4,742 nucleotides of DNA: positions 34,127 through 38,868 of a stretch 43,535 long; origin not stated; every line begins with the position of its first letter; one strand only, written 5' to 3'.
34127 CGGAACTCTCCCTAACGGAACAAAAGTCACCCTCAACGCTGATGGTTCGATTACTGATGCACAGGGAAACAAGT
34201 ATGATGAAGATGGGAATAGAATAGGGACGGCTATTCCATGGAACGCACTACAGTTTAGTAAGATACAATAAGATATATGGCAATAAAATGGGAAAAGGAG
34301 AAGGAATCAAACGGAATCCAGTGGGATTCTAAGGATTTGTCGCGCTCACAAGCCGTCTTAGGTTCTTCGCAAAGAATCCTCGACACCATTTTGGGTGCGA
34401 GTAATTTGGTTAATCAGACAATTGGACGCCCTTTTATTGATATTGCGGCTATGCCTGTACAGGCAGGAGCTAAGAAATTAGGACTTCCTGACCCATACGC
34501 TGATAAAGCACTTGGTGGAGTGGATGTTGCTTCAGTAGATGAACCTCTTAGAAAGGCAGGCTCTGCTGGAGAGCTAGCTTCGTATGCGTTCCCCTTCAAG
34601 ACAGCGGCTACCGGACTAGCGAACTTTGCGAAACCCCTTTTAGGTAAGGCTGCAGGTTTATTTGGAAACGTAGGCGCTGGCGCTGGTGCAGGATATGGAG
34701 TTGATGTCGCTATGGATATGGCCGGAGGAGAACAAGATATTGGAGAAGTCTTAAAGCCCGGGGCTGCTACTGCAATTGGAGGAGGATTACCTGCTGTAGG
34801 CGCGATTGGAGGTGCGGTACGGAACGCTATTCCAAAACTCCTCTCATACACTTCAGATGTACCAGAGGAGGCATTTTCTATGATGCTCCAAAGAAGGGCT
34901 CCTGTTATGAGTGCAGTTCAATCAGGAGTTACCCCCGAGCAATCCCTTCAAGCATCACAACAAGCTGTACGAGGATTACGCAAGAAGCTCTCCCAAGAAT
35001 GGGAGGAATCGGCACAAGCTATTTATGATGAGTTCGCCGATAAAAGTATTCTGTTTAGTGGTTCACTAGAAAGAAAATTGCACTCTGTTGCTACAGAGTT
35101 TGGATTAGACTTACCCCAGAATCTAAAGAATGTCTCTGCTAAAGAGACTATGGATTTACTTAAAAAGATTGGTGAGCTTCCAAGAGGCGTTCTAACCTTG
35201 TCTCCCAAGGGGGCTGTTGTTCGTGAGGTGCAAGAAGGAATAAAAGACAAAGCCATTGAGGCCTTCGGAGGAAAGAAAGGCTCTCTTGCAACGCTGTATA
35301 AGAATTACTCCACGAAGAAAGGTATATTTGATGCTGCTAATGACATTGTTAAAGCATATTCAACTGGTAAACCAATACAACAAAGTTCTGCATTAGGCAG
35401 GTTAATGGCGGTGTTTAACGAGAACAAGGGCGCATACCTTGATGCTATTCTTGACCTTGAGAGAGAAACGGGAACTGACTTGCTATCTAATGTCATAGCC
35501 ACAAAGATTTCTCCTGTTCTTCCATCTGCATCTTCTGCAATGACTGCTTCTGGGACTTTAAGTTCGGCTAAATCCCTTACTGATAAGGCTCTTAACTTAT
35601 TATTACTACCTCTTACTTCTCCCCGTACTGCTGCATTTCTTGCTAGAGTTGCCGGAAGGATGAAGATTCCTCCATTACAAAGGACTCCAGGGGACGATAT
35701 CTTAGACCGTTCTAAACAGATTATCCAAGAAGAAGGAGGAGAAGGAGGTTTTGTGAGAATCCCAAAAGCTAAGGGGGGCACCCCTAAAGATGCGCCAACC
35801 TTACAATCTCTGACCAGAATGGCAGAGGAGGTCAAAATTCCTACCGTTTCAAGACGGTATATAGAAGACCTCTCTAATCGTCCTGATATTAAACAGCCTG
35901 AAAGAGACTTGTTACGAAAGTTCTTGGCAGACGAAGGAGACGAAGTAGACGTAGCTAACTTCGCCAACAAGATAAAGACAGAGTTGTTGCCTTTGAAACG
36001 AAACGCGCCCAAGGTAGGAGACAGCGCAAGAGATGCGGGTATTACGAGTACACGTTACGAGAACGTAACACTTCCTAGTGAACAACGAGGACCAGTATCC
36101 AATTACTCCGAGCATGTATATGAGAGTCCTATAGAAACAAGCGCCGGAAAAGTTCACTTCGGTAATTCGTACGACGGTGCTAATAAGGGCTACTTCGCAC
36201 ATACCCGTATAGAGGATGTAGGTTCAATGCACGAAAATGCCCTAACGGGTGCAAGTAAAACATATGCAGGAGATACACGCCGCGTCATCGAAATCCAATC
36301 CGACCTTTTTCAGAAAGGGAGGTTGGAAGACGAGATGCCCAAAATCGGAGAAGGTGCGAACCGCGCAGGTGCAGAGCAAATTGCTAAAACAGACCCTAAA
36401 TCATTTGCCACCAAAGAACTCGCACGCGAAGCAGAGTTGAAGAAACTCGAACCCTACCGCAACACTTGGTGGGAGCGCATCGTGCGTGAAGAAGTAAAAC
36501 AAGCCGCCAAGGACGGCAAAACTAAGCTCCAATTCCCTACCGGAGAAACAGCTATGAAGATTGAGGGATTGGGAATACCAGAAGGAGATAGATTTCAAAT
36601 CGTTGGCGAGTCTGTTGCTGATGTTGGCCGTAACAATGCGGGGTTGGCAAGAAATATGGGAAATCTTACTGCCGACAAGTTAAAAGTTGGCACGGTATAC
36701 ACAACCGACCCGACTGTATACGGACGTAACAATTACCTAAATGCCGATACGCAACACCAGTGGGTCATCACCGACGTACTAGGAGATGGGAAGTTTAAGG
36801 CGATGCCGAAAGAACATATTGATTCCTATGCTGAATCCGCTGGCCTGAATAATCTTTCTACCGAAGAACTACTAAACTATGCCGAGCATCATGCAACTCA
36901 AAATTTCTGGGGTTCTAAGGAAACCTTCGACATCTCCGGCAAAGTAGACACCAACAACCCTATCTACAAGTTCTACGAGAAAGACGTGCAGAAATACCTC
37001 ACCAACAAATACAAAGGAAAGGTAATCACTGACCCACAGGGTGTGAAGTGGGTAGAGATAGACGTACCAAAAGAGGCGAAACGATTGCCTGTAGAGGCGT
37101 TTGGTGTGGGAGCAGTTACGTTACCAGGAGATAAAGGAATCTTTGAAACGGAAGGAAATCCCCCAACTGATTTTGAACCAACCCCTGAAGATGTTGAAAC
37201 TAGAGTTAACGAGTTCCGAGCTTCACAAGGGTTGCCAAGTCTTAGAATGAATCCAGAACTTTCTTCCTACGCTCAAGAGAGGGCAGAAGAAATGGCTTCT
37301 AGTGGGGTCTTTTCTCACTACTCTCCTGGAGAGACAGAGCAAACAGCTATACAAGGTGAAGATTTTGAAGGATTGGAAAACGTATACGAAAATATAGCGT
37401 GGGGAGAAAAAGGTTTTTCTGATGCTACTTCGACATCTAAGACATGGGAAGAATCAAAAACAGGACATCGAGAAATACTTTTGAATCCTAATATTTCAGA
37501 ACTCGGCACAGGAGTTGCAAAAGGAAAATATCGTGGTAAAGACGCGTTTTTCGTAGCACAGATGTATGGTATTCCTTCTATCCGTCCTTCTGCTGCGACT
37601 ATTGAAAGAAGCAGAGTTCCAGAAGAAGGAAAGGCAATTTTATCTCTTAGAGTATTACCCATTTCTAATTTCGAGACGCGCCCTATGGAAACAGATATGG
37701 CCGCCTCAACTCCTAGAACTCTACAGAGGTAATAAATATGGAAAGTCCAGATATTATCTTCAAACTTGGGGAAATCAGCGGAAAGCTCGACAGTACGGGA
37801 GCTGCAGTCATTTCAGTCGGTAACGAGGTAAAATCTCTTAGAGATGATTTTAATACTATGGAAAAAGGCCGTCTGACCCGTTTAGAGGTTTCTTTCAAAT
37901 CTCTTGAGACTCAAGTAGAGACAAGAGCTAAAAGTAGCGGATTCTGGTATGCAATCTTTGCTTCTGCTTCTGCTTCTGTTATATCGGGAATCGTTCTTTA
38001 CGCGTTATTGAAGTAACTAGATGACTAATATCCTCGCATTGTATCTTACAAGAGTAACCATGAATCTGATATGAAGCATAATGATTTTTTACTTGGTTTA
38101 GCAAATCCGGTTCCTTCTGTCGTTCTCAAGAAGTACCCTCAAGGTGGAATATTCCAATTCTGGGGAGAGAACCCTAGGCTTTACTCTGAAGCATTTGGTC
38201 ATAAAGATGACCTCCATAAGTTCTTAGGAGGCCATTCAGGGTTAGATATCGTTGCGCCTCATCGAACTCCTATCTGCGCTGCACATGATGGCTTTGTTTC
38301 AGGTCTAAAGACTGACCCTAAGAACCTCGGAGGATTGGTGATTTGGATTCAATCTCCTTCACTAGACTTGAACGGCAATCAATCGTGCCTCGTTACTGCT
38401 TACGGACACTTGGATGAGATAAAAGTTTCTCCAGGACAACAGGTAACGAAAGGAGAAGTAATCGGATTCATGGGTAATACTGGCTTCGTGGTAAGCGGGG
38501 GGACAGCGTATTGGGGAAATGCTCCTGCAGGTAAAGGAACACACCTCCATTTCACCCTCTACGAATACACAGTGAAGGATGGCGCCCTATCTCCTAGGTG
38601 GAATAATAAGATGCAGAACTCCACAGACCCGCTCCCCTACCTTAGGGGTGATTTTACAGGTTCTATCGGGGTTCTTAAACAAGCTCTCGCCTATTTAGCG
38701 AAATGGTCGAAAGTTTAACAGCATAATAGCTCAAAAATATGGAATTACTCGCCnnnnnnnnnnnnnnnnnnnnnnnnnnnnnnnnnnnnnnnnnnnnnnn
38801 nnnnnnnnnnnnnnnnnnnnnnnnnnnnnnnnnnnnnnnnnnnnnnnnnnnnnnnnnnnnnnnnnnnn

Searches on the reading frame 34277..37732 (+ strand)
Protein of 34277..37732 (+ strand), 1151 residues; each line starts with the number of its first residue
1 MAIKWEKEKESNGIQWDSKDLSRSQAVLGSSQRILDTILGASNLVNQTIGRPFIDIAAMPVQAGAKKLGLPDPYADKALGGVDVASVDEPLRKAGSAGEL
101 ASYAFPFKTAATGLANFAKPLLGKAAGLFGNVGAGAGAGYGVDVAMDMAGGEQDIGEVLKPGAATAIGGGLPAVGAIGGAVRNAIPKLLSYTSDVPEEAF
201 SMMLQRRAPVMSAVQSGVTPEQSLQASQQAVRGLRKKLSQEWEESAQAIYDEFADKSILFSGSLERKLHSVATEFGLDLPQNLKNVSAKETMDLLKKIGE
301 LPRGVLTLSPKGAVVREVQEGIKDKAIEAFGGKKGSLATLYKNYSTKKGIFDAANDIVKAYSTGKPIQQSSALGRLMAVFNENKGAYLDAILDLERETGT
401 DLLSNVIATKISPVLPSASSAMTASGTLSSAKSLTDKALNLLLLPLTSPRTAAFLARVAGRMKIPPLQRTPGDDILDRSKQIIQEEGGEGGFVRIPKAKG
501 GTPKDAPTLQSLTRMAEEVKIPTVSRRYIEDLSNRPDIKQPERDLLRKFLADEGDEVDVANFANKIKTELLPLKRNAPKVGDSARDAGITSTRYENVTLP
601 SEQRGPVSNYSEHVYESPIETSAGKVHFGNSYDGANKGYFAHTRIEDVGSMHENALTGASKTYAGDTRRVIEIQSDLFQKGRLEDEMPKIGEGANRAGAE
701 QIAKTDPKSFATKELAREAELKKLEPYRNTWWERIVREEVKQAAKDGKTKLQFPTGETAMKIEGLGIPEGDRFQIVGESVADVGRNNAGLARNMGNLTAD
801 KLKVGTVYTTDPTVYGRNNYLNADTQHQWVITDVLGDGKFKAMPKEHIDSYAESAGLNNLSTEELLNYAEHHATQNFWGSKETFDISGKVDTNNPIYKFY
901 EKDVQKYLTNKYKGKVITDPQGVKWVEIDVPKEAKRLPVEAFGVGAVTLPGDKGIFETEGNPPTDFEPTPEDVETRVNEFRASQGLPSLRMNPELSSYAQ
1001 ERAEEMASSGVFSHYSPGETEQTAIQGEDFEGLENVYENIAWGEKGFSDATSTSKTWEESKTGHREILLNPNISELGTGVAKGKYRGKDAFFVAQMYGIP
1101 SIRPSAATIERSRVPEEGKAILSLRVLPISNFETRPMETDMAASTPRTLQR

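Call 9: search_protein_families(library=pfam, proteins=[window:34277-37732:+], max_evalue=0.001)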
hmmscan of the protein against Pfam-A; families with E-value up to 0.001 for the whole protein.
window:34277-37732:+ (1151 aa): 1 family
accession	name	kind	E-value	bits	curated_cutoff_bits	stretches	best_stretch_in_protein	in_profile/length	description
PF00188.32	CAP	-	1.2e-14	55.6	21.1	1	976-1096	3-116/117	Cysteine-rich secretory protein family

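Call 32: search_protein_families(library=phrogs, proteins=[window:34277-37732:+], max_evalue=0.001)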
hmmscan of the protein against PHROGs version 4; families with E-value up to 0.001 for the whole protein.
window:34277-37732:+ (1151 aa): 1 family
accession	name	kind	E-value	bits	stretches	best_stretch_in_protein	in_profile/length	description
phrog_16914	-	moron, auxiliary metabolic gene and host takeover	1.4e-08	35.7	1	971-1084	78-187/200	sporulation protein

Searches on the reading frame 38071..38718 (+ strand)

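Call 20: search_protein_families(library=pfam, proteins=[window:38071-38718:+], max_evalue=0.01)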
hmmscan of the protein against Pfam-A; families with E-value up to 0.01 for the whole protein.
window:38071-38718:+ (215 aa): 1 family
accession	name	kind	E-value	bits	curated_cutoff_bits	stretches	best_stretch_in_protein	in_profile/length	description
PF01551.29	Peptidase_M23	-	1.5e-18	67.2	28.7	1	54-165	2-89/96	Peptidase family M23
